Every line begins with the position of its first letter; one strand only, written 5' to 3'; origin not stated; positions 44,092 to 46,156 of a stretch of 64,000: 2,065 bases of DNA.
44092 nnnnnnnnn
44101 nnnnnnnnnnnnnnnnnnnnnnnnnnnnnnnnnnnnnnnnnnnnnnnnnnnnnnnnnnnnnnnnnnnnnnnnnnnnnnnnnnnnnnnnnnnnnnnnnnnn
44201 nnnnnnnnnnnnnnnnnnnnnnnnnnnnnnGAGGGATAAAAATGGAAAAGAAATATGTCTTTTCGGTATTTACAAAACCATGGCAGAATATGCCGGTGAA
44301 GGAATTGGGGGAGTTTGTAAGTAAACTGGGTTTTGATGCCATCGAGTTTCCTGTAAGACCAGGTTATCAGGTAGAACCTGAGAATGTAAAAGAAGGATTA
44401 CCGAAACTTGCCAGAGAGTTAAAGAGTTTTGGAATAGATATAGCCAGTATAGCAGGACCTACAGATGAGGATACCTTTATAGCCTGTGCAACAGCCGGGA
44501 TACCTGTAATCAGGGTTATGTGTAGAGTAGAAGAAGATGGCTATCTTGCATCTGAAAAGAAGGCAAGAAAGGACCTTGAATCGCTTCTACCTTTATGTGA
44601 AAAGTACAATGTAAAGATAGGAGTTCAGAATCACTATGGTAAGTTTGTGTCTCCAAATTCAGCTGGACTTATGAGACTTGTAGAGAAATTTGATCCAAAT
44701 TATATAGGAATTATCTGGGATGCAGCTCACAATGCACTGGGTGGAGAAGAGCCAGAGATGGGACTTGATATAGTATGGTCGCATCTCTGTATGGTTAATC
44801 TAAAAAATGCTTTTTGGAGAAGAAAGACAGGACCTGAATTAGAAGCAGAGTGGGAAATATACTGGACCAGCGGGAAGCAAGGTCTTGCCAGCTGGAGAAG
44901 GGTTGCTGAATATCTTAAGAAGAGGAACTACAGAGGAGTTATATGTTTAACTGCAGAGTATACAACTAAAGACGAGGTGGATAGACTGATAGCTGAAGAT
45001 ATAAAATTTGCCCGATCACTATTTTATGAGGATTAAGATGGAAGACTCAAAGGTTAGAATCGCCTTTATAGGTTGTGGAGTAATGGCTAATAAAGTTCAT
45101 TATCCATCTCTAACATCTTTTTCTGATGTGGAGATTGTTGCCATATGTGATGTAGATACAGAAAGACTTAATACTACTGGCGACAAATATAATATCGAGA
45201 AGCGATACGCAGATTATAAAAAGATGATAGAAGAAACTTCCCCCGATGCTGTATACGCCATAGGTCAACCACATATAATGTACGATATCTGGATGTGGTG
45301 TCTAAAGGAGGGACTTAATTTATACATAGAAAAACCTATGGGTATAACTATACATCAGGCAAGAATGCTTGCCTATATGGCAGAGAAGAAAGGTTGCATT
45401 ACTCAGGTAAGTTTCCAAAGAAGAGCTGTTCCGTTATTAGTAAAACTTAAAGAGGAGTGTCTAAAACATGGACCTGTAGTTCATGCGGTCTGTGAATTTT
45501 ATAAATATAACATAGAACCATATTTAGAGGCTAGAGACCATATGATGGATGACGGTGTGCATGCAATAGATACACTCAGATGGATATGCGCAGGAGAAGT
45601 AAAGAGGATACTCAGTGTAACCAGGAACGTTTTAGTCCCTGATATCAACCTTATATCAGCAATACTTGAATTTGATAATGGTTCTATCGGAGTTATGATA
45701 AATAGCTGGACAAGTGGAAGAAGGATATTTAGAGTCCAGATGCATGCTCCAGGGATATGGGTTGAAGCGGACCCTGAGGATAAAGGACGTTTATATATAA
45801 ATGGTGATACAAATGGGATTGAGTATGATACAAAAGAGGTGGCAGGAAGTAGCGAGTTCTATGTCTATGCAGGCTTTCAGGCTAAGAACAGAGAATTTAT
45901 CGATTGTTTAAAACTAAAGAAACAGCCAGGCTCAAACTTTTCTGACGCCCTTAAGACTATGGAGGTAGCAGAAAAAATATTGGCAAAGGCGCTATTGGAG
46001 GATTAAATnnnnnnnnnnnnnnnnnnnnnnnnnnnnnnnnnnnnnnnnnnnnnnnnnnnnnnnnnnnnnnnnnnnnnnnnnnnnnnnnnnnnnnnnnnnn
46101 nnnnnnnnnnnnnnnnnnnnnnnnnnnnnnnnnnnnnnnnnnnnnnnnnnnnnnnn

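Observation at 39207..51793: LacI-controlled catabolic locus ending in an EtfAB plus FAD-linked oxidase (LctBCD-like) module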

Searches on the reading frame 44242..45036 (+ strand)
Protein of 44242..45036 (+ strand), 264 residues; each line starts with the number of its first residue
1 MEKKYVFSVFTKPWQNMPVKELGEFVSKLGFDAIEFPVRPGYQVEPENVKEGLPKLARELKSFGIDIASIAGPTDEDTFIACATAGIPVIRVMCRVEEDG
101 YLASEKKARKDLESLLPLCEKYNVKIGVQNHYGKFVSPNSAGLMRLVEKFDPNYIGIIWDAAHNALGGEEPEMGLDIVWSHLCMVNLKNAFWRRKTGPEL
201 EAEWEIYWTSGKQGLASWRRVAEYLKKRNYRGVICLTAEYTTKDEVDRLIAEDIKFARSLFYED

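Call 3: search_protein_families(library=pfam, proteins=[window:44242-45036:+])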
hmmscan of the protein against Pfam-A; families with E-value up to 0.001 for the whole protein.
window:44242-45036:+ (264 aa): 1 family
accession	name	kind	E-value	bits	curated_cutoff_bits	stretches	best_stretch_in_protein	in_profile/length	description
PF01261.30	AP_endonuc_2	-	2.4e-20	73.7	31.1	1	25-259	3-248/249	Xylose isomerase-like TIM barrel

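Call 6: search_protein_families(library=ncbifam, proteins=[window:44242-45036:+], max_evalue=0.00001)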
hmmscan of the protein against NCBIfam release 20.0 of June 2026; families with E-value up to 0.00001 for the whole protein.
window:44242-45036:+ (264 aa): 0 families

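Call 53: search_solved_structures(query=window:44242-45036:+, max_evalue=0.001)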
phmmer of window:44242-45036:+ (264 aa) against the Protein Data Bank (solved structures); distinct sequences matched with E-value up to 0.001: 0.

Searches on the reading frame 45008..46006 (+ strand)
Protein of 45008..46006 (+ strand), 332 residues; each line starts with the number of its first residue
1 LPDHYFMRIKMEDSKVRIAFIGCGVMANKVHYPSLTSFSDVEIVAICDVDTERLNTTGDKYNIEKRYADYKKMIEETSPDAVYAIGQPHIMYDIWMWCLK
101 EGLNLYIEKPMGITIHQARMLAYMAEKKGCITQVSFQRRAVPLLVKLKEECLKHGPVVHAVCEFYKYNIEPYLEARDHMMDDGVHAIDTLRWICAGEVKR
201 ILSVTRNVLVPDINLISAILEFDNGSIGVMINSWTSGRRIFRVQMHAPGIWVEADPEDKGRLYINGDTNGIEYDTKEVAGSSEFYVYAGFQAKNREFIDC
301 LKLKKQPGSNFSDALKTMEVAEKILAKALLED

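Call 3: search_protein_families(library=pfam, proteins=[window:45008-46006:+])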
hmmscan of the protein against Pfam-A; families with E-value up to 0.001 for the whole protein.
window:45008-46006:+ (332 aa): 3 families
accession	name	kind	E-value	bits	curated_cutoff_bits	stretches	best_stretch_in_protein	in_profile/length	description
PF01408.29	GFO_IDH_MocA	-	1.9e-19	71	24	1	16-135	1-119/120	Oxidoreductase family, NAD-binding Rossmann fold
PF22725.1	GFO_IDH_MocA_C3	-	1.2e-08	35.5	27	1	176-239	43-109/124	GFO/IDH/MocA C-terminal domain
PF02894.22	GFO_IDH_MocA_C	-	0.00075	19.8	22.9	0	178-325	42-207/218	Oxidoreductase family, C-terminal alpha/beta domain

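Call 6: search_protein_families(library=ncbifam, proteins=[window:45008-46006:+], max_evalue=0.00001)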
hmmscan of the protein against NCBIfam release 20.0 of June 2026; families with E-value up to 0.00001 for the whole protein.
window:45008-46006:+ (332 aa): 8 families
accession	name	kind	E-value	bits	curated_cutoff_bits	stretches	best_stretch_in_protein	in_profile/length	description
TIGR04380.1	myo_inos_iolG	equivalog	9e-26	90.5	355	1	15-324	1-319/330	inositol 2-dehydrogenase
NF040723.1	UDP-GlcNAcDh_Arch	equivalog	4.2e-25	88.9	450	1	16-241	1-224/302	UDP-N-acetylglucosamine 3-dehydrogenase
NF058561.1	BT_2158_fam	equivalog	1.3e-16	60.2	750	1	13-138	33-156/487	glycoside 3-dehydrogenase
NF052479.1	LevoglcsnDh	equivalog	7.4e-10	38.1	650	1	15-155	3-149/386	levoglucosan dehydrogenase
NF052679.1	InsChiInosDhIolG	equivalog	1.6e-09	37.2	540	1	16-200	3-191/343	bifunctional inositol 2-dehydrogenase/D-chiro-inositol 1-dehydrogenase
NF008607.0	PRK11579.1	subfamily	1.3e-07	30.9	330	1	14-148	3-134/346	oxidoreductase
NF041392.1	XylDh_Gfo6_Halo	equivalog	3.1e-07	29.5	350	1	11-161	12-164/350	D-xylose 1-dehydrogenase Gfo6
NF007574.0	PRK10206.1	equivalog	3.4e-07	29.6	352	1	16-189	3-182/345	oxidoreductase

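Call 59: search_solved_structures(query=window:45038-46006:+, max_evalue=1e-8)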
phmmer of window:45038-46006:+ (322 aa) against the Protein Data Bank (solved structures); distinct sequences matched with E-value up to 1e-8: 14.
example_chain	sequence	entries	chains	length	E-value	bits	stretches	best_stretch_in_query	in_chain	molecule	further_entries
3cea_A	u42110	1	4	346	6.8e-16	61.6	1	6-313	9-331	Myo-inositol 2-dehydrogenase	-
7xr9_A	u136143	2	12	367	2.5e-15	59.8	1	4-183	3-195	DgpA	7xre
9m3d_B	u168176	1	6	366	3.7e-15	59.2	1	4-183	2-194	DgpA1 from W974-1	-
3uuw_A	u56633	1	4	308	1.3e-14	57.5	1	6-315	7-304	Putative oxidoreductase with NAD(P)-binding Rossmann-fold domain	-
3ezy_A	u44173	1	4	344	1.5e-13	53.9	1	6-224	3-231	Dehydrogenase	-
3m2t_A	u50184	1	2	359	1.3e-12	50.9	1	4-220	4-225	Probable dehydrogenase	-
3ec7_A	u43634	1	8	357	1.8e-11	47.1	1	7-191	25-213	Putative Dehydrogenase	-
1zh8_A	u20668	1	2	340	2.9e-11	46.4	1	5-229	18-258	oxidoreductase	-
1xea_A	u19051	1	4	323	7.1e-11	45.2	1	6-180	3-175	Oxidoreductase, Gfo/Idh/MocA family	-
4gqa_A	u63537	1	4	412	8.1e-11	45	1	22-141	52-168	NAD binding Oxidoreductase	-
1tlt_A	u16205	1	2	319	8.9e-11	44.8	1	4-320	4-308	PUTATIVE OXIDOREDUCTASE (VIRULENCE FACTOR mviM HOMOLOG)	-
8tdi_L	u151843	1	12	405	4.9e-10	42.4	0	33-139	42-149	P2B11 Glucuronide-3-dehydrogenase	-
8tdf_A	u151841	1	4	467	6.3e-10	42.1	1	25-127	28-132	Dehydrogenase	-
8tdh_A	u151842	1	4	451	7.4e-10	41.8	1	25-127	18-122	Predicted dehydrogenases and related proteins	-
